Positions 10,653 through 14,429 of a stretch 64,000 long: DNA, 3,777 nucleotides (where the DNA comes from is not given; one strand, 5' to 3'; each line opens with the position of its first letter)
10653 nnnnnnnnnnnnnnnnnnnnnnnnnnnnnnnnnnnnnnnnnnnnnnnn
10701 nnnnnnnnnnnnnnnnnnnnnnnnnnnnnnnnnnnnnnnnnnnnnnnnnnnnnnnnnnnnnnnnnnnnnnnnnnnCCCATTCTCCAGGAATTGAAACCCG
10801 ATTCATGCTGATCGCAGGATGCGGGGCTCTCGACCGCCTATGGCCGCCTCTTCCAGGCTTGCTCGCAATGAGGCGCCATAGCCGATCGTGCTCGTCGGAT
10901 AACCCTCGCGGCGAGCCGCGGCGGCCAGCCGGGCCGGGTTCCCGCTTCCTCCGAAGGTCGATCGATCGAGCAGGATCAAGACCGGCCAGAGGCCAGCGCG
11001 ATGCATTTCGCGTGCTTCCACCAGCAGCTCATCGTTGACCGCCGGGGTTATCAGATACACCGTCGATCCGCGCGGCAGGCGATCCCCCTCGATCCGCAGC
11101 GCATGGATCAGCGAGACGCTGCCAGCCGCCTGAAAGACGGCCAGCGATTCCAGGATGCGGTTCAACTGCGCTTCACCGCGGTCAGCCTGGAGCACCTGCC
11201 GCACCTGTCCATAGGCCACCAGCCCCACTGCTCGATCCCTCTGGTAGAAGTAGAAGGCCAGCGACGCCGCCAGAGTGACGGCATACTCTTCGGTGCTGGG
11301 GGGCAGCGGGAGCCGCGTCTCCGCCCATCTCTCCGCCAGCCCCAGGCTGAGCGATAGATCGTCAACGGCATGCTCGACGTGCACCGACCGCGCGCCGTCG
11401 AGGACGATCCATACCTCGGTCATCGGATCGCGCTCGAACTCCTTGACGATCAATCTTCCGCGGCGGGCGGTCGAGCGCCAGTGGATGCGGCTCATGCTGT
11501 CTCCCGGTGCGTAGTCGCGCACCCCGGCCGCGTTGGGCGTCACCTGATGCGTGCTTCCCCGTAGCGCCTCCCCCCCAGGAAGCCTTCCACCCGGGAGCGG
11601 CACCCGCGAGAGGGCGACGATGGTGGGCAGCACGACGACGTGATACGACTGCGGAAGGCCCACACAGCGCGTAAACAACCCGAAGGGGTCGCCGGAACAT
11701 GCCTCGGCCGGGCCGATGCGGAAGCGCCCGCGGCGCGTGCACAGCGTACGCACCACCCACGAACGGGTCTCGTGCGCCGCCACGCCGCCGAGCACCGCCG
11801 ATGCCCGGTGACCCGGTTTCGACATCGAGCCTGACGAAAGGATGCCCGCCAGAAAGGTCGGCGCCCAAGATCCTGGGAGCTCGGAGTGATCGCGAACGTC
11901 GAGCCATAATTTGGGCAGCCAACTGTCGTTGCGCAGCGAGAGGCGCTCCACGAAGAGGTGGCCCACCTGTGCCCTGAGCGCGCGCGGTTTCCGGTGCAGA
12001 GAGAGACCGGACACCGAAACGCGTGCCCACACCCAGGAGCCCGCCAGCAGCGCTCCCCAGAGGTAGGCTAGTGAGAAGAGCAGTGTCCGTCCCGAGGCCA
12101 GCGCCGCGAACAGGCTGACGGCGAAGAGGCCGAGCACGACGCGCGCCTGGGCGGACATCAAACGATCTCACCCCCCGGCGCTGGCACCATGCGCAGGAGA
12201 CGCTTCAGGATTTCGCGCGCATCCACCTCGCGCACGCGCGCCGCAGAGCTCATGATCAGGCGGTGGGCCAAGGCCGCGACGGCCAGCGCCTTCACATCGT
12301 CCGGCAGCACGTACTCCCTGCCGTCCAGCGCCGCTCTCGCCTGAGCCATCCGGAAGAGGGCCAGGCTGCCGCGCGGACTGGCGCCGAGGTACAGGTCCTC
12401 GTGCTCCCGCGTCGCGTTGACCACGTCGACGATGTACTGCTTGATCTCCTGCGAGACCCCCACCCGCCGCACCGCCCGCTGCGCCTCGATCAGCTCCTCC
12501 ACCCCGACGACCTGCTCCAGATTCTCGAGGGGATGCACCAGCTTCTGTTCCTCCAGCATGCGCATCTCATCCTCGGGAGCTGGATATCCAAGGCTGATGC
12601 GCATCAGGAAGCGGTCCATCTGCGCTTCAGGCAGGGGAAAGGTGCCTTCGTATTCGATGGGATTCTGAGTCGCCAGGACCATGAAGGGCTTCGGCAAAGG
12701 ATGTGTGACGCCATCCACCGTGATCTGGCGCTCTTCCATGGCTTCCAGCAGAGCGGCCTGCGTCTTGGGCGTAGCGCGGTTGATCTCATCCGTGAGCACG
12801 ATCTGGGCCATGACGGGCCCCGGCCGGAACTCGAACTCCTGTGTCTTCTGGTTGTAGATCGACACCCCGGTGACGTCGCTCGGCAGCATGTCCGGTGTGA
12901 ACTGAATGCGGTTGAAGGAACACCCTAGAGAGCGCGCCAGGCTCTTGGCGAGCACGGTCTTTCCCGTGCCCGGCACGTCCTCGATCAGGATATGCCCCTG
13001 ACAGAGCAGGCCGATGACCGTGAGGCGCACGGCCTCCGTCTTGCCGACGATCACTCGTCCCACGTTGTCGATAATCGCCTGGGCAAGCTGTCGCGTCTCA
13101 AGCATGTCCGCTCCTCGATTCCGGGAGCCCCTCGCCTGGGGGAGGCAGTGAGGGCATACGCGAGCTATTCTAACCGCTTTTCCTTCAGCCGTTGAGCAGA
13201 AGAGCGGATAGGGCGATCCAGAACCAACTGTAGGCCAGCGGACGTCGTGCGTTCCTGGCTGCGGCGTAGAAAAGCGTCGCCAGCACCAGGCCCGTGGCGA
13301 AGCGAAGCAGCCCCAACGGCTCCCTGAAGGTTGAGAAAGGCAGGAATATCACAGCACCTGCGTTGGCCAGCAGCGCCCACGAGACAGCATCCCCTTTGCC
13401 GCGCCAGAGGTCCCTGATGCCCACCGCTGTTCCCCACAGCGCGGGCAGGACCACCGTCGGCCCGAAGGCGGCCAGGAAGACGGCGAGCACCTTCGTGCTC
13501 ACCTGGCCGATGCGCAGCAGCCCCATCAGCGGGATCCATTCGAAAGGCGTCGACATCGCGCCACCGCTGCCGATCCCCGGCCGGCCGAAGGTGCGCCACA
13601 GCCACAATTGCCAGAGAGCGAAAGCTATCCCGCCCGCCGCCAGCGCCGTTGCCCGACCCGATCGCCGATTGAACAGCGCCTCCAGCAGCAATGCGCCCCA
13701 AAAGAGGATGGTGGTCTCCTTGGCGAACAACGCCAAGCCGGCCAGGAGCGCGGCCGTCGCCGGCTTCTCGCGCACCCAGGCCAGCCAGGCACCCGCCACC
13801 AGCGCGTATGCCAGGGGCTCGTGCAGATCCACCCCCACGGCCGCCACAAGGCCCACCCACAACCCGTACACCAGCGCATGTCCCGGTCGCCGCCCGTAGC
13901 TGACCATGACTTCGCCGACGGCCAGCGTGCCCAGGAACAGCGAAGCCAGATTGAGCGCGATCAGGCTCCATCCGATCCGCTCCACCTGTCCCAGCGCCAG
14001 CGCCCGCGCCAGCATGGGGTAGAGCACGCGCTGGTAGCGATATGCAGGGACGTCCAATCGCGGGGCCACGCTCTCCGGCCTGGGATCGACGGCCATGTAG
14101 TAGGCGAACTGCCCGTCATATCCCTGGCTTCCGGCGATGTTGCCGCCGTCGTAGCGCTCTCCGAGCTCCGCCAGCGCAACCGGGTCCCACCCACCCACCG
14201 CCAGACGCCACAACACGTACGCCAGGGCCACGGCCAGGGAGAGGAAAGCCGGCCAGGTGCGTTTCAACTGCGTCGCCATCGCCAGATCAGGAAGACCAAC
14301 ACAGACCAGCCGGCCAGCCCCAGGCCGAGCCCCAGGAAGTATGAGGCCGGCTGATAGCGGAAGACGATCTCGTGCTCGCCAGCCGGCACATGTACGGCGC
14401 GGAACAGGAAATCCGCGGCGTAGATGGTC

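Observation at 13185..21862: Five translationally coupled polytopic membrane proteins containing a tandemly duplicated two-gene module (unassigned GT-C-like protein + YfhO)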

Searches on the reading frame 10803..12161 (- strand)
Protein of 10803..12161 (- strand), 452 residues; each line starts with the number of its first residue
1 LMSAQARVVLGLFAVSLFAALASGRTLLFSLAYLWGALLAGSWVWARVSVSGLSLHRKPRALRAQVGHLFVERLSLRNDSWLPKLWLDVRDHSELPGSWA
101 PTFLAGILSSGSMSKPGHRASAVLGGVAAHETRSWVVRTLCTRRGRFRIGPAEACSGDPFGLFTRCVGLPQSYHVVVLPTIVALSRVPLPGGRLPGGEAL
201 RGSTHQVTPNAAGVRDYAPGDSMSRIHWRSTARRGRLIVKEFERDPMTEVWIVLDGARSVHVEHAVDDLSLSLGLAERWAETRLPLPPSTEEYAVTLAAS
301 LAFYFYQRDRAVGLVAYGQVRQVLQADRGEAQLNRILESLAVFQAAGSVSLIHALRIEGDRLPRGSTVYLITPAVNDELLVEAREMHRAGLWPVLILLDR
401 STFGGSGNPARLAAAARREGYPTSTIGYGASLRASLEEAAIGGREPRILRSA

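Call 11: search_protein_families(library=pfam, proteins=[window:10803-12161:-], max_evalue=0.01)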
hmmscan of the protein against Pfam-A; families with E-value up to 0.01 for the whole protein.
window:10803-12161:- (452 aa): 1 family
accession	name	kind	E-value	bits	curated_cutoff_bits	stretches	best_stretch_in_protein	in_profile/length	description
PF01882.25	DUF58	-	3.5e-16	59.5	23.4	2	214-260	2-48/216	Protein of unknown function DUF58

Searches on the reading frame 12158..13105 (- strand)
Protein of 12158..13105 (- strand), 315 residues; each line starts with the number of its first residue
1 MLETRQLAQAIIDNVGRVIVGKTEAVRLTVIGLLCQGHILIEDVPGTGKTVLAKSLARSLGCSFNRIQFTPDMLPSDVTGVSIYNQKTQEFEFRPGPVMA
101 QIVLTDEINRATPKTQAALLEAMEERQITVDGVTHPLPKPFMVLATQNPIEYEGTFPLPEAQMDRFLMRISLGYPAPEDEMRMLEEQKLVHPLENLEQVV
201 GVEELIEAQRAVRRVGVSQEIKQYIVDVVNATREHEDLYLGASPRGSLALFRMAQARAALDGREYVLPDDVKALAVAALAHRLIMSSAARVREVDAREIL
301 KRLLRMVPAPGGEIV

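Call 11: search_protein_families(library=pfam, proteins=[window:12158-13105:-], max_evalue=0.01)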
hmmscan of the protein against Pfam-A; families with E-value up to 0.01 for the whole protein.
window:12158-13105:- (315 aa): 11 families
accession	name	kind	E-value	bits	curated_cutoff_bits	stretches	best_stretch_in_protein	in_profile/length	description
PF07726.17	AAA_3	-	5.9e-67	224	27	1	38-168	1-131/131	ATPase family associated with various cellular activities (AAA)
PF17863.7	AAA_lid_2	-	4.1e-24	84.6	22.7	1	231-302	2-73/74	AAA lid domain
PF07728.20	AAA_5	-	2.7e-17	63.5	22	1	44-166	7-139/139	AAA domain (dynein-related subfamily)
PF20030.5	bpMoxR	-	6.6e-11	42.1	27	1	9-184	5-178/205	MoxR domain in the MoxR-vWA-beta-propeller ternary systems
PF00004.35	AAA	-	8.1e-08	33.2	21.2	1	44-170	6-127/131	ATPase family associated with various cellular activities (AAA)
PF00493.29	MCM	-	1.2e-06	28.3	23.3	1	36-151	57-175/224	MCM P-loop domain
PF00158.32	Sigma54_activat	-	8.6e-05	22.7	20.2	0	103-147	97-141/168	Sigma-54 interaction domain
PF05496.18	RuvB_N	-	0.00022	21.5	27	1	37-129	34-114/159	Holliday junction DNA helicase RuvB P-loop domain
PF01078.27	Mg_chelatase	-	0.00035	20.5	20.3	0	19-59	5-45/207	Magnesium chelatase, subunit ChlI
PF07724.20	AAA_2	-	0.002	18.6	27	1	37-129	4-105/166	AAA domain (Cdc48 subfamily)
PF13238.12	AAA_18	-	0.0065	17.4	29.4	0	39-68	1-30/128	AAA domain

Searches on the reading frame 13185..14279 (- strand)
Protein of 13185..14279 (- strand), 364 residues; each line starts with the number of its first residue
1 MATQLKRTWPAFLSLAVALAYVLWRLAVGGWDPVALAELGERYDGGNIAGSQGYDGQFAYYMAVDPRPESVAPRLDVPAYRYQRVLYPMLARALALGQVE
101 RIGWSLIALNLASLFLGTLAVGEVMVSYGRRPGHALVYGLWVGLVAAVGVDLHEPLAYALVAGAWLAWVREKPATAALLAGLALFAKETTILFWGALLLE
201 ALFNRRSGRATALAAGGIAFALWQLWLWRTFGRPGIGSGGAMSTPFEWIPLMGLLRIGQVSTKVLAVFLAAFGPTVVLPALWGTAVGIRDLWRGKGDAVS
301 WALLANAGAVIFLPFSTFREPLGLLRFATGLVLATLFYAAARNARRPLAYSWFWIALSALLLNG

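Call 8: search_protein_families(library=pfam, proteins=[window:13185-14279:-], max_evalue=0.1)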
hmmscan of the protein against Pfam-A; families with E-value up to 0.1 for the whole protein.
window:13185-14279:- (364 aa): 0 families

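Call 9: search_protein_families(library=ncbifam, proteins=[window:13185-14279:-], max_evalue=0.1)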
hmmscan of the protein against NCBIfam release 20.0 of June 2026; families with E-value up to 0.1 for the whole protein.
window:13185-14279:- (364 aa): 1 family
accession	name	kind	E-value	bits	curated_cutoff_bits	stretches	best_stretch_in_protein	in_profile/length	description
NF046093.1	AZOBR_p60025_fam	subfamily_domain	2.1e-42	145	150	1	11-220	9-230/232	AZOBR_p60025 family cell surface glycopolymer formation protein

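Call 42: find_homologous_proteins(query=window:13185-14279:-, max_evalue=0.00001)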
Query window:13185-14279:- (364 aa): 978 proteins with E <= 0.00001 among 8000 candidates; the best 120 are listed.
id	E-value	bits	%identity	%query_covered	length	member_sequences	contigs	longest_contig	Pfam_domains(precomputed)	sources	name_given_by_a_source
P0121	1.5e-230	783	100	100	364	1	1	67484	-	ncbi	-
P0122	2.6e-207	707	89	100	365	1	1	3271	-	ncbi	-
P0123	7.0e-124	432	59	99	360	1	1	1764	-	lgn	-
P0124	2.0e-123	431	59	99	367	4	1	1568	-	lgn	-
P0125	1.1e-122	428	58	99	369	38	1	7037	-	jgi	jgi:hypothetical protein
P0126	1.4e-122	428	57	100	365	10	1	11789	-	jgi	-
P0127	2.1e-122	427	57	99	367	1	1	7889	-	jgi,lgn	jgi:hypothetical protein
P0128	1.5e-121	424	60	100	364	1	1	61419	-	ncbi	-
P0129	3.3e-121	423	56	100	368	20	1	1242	-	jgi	jgi:hypothetical protein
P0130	7.2e-121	422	58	100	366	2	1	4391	-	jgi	-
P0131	1.3e-120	421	56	100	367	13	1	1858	-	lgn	-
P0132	1.3e-120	421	59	100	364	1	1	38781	-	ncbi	-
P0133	1.6e-120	421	59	100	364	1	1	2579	-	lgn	-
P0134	3.8e-120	420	56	100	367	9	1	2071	-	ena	-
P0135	5.6e-120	419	54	99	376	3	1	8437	-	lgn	-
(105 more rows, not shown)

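Call 51: predict_structure(alignment_id=A2)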
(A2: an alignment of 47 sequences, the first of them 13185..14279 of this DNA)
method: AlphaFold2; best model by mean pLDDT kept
length: 364 residues; sequences in the alignment: 47
mean_pLDDT: 92.0   pTM: 0.92
mean pLDDT of the five models: 92.0, 91.8, 91.0, 90.8, 89.6
residues with pLDDT >= 90: 279; 70-90: 66; 50-70: 19; < 50: 0
segments of 3 or more residues with pLDDT < 50: none
pLDDT, mean of each block of 10 residues (from residue 1): 84 97 93 87 67 81 92 83 94 95 97 99 97 97 92 95 98 97 96 98 94 97 95 76 79 92 94 95 98 95 98 90 92 98 96 90 70
secondary structure, 60 per line:
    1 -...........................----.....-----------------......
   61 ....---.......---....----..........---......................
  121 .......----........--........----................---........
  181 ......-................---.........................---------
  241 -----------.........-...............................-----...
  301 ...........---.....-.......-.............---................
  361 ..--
elements in order: H2-28 H33-37 H55-64 H68-74 H78-81 H86-95 H99-127 H132-139 H142-149 H154-169 H173-186 H188-203 H207-231 H252-260 H262-292 H298-311 H315-319 H321-327 H329-341 H345-362

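Call 54: fold_search(model_id=the predicted structure, library=pdb)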
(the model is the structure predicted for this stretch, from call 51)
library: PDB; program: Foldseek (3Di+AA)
matches with E <= 10: 268; with E <= 0.001: 0
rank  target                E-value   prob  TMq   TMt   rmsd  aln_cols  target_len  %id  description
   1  9dm5                  6.6e-03  1.00  0.48  0.46   9.1       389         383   16  Product-Bound mannosyltransferase PimE (released 2025-06-25)
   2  9s6t_A                1.1e-02  1.00  0.47  0.38   9.3       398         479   14  Ternary cryo-EM structure of chicken ALG12 with Dol25-PP-GlcNAc2Man7, Dol25-P-Man, and Fab (released 2026-03-18)
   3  8agc_A                1.6e-02  1.00  0.47  0.27  16.0       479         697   11  Structure of yeast oligosaccharylransferase complex with lipid-linked oligosaccharide and non-acceptor peptide bound (released 2022-12-07)
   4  7oci_F                1.6e-02  1.00  0.45  0.29  13.1       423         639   13  Cryo-EM structure of yeast Ost6p containing oligosaccharyltransferase complex (released 2022-02-16)
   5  9s6u_A                3.2e-02  0.98  0.41  0.31   9.5       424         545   14  Ternary cryo-EM structure of human ALG9 with Dol25-PP-GlcNAc2Man8, Dol25-P-Man and Fab (released 2026-03-18)
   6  5f15                  3.3e-02  1.00  0.46  0.34   7.8       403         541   14  Crystal Structure of ArnT from Cupriavidus metallidurans bound to Undecaprenyl phosphate (released 2016-02-17)
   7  8k9e_C                5.6e-02  0.25  0.18  0.16  20.0       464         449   13  Cryo-EM structure of the photosynthetic alternative complex III from Chloroflexus aurantiacus at 3.3 angstrom (released 2024-03-06)
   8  7wld_U                5.8e-02  0.97  0.40  0.36  12.0       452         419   11  Cryo-EM structure of the human glycosylphosphatidylinositol transamidase complex at 2.53 Angstrom resolution (released 2022-04-27)
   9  5gmy_A                6.9e-02  0.91  0.39  0.21  16.3       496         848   11  Crystal structure of the Archaeoglobus fulgidus oligosaccharyltransferase (O29867_ARCFU) tethered with an acceptor pep (released 2017-02-01)
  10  9wno_A                7.9e-02  0.99  0.48  0.43  11.0       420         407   13  Cryo-EM structure of Candida glabrata GPI mannosyltransferase I bound to Dol-P-Man (released 2025-12-03)
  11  6gxc_A                9.8e-02  0.85  0.38  0.23  11.4       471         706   12  Bacterial oligosaccharyltransferase PglB in complex with an inhibitory peptide and a reactive lipid-linked oligosaccha (released 2018-11-14)
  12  9s6s_A                1.0e-01  0.96  0.43  0.32   9.6       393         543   14  Ternary cryo-EM structure of human ALG9 with Dol25-PP-GlcNAc2Man6, Dol25-P-Man and Fab (released 2026-03-18)
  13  9dm7_A                1.1e-01  0.99  0.50  0.50   7.7       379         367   17  mannosyltransferase PimE in complex with Fab_E6 (released 2025-06-25)
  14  7w72_U                1.1e-01  0.92  0.39  0.35  13.1       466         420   11  Structure of a human glycosylphosphatidylinositol (GPI) transamidase (released 2022-02-16)
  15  7bvh_A                1.4e-01  0.94  0.41  0.18   8.8       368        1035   17  Crystal structure of arabinosyltransferase EmbC2-AcpM2 complex from Mycobacterium smegmatis complexed with di-arabinos (released 2020-04-29)
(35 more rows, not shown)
